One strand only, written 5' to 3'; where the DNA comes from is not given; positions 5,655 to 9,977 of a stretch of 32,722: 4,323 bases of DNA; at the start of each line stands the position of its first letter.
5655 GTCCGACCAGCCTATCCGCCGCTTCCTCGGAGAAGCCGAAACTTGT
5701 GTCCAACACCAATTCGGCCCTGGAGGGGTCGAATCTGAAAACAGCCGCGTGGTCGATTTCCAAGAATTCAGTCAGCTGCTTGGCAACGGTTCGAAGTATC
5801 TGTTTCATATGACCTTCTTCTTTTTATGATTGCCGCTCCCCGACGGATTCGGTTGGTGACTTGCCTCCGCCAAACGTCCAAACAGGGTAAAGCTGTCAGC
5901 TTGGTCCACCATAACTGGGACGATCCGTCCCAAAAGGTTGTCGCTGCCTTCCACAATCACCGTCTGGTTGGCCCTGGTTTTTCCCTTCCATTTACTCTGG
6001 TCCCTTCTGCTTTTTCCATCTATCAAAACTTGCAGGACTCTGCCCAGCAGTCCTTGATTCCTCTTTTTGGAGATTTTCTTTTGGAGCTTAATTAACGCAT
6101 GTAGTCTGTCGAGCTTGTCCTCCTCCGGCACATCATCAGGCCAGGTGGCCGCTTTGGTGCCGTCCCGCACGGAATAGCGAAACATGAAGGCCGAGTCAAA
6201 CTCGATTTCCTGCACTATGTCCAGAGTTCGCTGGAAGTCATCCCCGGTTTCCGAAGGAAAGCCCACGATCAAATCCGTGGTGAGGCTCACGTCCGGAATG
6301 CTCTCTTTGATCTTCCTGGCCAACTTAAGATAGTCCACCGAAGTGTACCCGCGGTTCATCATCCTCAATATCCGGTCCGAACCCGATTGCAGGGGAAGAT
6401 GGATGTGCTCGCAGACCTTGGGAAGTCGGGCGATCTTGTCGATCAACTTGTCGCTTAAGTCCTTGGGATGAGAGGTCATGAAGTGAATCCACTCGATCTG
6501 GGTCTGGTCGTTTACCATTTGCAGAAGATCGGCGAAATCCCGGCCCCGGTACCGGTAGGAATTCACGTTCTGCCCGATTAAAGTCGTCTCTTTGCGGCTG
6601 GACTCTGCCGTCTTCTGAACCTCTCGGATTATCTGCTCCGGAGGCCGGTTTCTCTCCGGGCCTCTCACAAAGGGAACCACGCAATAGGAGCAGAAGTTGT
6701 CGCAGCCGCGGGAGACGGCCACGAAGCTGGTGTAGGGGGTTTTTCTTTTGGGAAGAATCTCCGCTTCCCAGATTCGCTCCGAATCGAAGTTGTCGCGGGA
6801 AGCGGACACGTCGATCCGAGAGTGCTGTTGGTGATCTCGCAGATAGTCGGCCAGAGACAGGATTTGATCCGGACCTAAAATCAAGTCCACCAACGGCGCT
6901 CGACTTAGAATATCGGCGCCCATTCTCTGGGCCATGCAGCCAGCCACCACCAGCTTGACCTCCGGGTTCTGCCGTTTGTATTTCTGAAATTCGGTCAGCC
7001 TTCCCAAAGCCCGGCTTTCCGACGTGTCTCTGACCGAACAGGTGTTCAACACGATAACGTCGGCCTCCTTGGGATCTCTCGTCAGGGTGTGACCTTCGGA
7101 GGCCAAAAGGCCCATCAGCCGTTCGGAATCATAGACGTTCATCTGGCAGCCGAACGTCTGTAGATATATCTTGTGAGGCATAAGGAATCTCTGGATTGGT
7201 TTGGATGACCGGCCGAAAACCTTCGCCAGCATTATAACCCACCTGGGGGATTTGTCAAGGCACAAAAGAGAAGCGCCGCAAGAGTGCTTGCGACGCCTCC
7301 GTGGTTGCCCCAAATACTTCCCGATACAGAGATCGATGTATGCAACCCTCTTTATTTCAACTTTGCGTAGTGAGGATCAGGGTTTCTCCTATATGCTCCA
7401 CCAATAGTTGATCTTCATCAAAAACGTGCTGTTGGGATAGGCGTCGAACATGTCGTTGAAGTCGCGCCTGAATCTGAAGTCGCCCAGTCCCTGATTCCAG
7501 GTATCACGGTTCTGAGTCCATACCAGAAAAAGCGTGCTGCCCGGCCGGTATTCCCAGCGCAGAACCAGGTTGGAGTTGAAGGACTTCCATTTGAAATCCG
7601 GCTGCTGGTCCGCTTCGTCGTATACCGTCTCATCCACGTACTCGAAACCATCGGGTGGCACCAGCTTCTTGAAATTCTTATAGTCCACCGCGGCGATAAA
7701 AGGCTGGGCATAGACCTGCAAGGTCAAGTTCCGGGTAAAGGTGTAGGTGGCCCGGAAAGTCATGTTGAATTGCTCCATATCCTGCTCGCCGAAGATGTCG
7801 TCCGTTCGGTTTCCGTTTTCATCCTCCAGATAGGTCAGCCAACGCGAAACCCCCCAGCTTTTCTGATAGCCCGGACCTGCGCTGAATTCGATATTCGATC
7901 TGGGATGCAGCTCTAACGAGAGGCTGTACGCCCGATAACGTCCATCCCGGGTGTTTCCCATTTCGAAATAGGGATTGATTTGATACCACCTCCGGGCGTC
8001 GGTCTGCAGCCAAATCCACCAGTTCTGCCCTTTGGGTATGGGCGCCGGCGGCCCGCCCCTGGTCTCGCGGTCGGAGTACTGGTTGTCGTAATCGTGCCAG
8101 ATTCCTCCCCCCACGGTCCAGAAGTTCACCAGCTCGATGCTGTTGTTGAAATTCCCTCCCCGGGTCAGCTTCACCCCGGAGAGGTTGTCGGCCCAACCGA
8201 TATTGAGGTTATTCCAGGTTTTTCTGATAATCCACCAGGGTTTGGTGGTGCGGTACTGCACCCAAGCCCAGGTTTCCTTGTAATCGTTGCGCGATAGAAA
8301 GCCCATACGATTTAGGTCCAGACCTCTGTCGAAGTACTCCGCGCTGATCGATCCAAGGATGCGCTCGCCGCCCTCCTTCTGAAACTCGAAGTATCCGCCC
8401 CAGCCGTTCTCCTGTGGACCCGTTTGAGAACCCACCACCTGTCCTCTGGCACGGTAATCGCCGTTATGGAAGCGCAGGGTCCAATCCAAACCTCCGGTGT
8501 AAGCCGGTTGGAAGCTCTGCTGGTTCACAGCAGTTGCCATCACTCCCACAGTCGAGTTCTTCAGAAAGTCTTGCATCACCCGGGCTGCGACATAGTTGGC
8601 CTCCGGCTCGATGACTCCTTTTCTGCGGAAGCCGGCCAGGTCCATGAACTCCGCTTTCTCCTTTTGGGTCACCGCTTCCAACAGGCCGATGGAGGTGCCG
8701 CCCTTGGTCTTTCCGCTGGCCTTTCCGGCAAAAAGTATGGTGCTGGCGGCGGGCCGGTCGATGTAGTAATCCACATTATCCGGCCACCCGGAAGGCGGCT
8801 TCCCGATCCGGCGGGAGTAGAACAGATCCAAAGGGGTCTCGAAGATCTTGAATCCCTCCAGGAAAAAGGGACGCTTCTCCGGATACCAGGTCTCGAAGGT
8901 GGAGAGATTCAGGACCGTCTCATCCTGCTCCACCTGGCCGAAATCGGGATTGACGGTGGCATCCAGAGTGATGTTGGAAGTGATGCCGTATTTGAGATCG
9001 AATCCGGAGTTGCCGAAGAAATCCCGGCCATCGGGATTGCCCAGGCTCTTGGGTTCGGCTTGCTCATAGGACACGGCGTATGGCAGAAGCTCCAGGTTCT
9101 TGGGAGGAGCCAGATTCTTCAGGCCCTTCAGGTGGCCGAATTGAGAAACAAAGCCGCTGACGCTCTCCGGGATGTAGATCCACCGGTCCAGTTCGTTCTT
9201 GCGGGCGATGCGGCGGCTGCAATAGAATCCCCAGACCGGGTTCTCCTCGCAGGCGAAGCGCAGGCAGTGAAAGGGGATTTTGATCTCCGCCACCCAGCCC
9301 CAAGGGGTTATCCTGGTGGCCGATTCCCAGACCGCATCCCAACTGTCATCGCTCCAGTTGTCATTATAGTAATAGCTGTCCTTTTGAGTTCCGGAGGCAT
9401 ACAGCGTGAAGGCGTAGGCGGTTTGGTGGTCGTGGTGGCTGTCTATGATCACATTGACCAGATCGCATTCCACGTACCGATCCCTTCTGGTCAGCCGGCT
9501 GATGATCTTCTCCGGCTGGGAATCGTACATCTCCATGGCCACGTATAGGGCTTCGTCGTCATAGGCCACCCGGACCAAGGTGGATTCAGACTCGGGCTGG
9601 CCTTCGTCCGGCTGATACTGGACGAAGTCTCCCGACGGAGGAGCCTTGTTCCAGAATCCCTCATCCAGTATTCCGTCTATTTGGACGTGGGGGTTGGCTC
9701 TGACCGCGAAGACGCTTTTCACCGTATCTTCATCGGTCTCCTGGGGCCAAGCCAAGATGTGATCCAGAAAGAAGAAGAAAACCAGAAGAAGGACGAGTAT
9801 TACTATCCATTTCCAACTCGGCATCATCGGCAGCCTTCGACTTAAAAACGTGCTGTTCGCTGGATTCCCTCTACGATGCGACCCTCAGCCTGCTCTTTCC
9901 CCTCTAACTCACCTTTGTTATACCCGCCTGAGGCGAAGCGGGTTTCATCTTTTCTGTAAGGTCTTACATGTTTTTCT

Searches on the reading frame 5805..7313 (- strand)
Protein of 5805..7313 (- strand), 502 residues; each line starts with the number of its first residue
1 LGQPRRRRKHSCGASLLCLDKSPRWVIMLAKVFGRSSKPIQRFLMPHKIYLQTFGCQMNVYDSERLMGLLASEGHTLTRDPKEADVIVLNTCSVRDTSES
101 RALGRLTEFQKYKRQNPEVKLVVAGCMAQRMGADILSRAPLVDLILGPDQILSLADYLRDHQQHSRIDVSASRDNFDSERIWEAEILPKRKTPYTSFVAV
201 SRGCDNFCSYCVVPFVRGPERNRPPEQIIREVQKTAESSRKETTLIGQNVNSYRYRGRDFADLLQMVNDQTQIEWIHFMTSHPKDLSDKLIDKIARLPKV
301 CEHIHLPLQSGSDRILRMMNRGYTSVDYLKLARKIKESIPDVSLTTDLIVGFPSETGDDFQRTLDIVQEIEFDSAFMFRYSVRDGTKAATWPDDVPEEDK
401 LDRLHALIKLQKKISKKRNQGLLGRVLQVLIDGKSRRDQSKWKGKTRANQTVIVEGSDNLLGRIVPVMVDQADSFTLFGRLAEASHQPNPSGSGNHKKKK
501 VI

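Call 18: search_protein_families(library=pfam, proteins=[window:5805-7313:-], max_evalue=0.001)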
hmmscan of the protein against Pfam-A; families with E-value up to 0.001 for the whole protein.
window:5805-7313:- (502 aa): 3 families
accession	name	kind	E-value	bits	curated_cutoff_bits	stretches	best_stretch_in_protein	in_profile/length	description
PF00919.26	UPF0004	-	7.4e-32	109.7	27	1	48-147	1-98/98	Uncharacterized protein family UPF0004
PF04055.27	Radical_SAM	-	8.6e-28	98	29.5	1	200-365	3-164/166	Radical SAM superfamily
PF01938.26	TRAM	-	1.3e-09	38.3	21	1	423-481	4-60/61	TRAM domain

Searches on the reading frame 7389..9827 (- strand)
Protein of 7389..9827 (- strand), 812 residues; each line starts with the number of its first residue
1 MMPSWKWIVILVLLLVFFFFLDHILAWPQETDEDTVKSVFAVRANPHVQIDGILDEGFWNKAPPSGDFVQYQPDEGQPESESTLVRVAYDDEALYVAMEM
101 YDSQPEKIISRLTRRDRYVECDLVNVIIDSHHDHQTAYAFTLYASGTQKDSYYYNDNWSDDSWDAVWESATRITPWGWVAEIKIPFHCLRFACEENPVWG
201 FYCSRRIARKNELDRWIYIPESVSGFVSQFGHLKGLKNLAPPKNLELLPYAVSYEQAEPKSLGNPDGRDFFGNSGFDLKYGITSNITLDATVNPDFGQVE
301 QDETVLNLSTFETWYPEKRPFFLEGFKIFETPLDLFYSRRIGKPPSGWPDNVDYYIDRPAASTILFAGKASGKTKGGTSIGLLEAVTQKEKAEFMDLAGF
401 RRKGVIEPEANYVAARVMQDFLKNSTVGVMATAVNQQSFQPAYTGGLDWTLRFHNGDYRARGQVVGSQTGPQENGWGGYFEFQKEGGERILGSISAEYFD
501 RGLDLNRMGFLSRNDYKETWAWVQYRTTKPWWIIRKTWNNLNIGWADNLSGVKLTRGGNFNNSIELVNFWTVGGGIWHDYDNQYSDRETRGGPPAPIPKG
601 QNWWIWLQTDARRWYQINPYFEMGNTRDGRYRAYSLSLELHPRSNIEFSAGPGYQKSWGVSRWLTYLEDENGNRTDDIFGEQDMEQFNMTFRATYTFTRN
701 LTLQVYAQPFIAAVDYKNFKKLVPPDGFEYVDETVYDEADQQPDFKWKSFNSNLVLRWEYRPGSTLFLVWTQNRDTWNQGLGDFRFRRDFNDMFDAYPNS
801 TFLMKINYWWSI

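Call 18: search_protein_families(library=pfam, proteins=[window:7389-9827:-], max_evalue=0.001)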
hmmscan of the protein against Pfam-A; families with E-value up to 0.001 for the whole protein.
window:7389-9827:- (812 aa): 2 families
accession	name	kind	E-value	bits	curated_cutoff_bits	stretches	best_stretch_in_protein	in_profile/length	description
PF19313.5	DUF5916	-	1.4e-90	305.2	22.6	1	241-809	1-562/572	Domain of unknown function (DUF5916)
PF06452.16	CBM9_1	-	3.9e-08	33.8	23.4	1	50-201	1-144/185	Carbohydrate family 9 binding domain-like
